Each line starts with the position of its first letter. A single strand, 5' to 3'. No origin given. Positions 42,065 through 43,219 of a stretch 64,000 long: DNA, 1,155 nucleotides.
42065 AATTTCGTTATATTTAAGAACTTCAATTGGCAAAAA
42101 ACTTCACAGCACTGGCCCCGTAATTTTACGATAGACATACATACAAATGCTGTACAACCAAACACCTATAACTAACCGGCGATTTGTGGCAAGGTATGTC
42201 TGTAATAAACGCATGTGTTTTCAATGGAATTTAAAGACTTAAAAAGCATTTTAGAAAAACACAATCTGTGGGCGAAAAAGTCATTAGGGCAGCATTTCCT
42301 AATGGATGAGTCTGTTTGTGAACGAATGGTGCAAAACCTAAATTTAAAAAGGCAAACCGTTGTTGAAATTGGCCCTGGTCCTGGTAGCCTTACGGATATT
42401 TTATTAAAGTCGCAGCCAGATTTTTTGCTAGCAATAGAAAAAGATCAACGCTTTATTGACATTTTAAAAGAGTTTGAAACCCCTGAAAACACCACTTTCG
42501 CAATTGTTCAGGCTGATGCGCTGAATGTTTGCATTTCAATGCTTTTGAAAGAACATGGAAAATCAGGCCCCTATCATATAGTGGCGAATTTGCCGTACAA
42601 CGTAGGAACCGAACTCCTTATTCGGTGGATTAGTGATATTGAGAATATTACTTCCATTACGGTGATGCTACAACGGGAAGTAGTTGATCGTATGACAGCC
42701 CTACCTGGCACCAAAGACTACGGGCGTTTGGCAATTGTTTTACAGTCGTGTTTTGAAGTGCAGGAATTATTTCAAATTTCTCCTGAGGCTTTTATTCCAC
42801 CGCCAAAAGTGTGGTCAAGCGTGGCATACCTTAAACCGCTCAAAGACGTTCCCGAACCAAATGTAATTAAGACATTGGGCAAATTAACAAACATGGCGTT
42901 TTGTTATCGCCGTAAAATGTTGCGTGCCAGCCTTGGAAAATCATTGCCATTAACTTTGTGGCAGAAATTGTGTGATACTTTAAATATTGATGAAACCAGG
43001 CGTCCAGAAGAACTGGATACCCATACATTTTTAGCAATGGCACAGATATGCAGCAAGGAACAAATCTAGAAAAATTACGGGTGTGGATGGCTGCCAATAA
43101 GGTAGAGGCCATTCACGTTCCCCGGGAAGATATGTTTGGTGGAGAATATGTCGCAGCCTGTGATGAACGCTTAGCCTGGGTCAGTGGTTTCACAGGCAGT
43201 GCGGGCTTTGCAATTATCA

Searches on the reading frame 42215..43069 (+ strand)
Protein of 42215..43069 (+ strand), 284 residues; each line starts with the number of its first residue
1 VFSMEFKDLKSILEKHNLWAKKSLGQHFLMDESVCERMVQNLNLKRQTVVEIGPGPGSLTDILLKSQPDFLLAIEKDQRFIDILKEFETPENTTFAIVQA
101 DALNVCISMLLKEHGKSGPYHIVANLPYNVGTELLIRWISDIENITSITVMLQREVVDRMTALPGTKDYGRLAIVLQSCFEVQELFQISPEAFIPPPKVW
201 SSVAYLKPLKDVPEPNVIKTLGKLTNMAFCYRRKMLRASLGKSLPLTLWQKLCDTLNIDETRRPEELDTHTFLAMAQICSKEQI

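Call 24: search_protein_families(library=ncbifam, proteins=[window:42215-43069:+], max_evalue=0.001)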
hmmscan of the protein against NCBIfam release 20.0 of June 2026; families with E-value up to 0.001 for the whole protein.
window:42215-43069:+ (284 aa): 18 families
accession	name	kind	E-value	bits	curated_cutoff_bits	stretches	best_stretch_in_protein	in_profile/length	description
TIGR00755.1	ksgA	equivalog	1.4e-69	234.3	171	1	20-278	3-255/256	16S rRNA (adenine(1518)-N(6)/adenine(1519)-N(6))-dimethyltransferase RsmA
NF000499.2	Erm23S_rRNA_broad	equivalog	1.8e-33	116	212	1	24-275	1-240/244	23S ribosomal RNA methyltransferase Erm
NF011486.0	PRK14896.1-1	equivalog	2.3e-31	108.9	450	1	8-249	10-242/284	16S ribosomal RNA methyltransferase A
NF011489.0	PRK14896.1-5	equivalog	2.8e-18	66.3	236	1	23-214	2-163/217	16S ribosomal RNA methyltransferase A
NF000337.1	erm_SHROVE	exception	6e-17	61.8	320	1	21-242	3-213/248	ErmE/ErmH/ErmO/ErmR family 23S rRNA (adenine(2058)-N(6))-methyltransferase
NF012223.0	erm_F_23S_MT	exception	2.6e-15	56.5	575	1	23-207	10-183/266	23S rRNA (adenine(2058)-N(6))-methyltransferase Erm(F)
NF042938.1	Erm55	exception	4.1e-12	45.7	525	1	21-199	8-170/270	23S rRNA (adenine(2058)-N(6))-methyltransferase Erm(55)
NF042988.1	Erm46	exception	1.8e-11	43.8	503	1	21-199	8-170/255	23S rRNA (adenine(2058)-N(6))-methyltransferase Erm(46)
NF012220.1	erm_B_23S_MT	exception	4.9e-11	42.6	525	1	25-213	8-183/245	23S rRNA (adenine(2058)-N(6))-methyltransferase Erm(B)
NF012218.0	erm_38_23S_MT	exception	6.7e-10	38.4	800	1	20-200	7-179/386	23S rRNA (adenine(2058)-N(6))-methyltransferase Erm(38)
NF012219.1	erm_C_23S_MT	exception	1.2e-08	34.8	530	1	25-207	9-177/244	23S rRNA (adenine(2058)-N(6))-methyltransferase Erm(C)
NF045543.1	erm_G_23S_MT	exception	4.1e-08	33.3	515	1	26-207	10-177/244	23S rRNA (adenine(2058)-N(6))-methyltransferase Erm(G)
NF000468.1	Erm37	exception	1.1e-07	32.1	350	1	21-204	8-166/179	23S rRNA (adenine(2058)-N(6))-methyltransferase Erm(37)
NF000024.1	ErmS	exception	1.9e-07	30.7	675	1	20-204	59-233/319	23S rRNA (adenine(2058)-N(6))-methyltransferase Erm(S)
NF000077.1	Erm42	exception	5.3e-07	29.2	600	1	17-198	13-181/303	23S rRNA (adenine(2058)-N(6))-methyltransferase Erm(42)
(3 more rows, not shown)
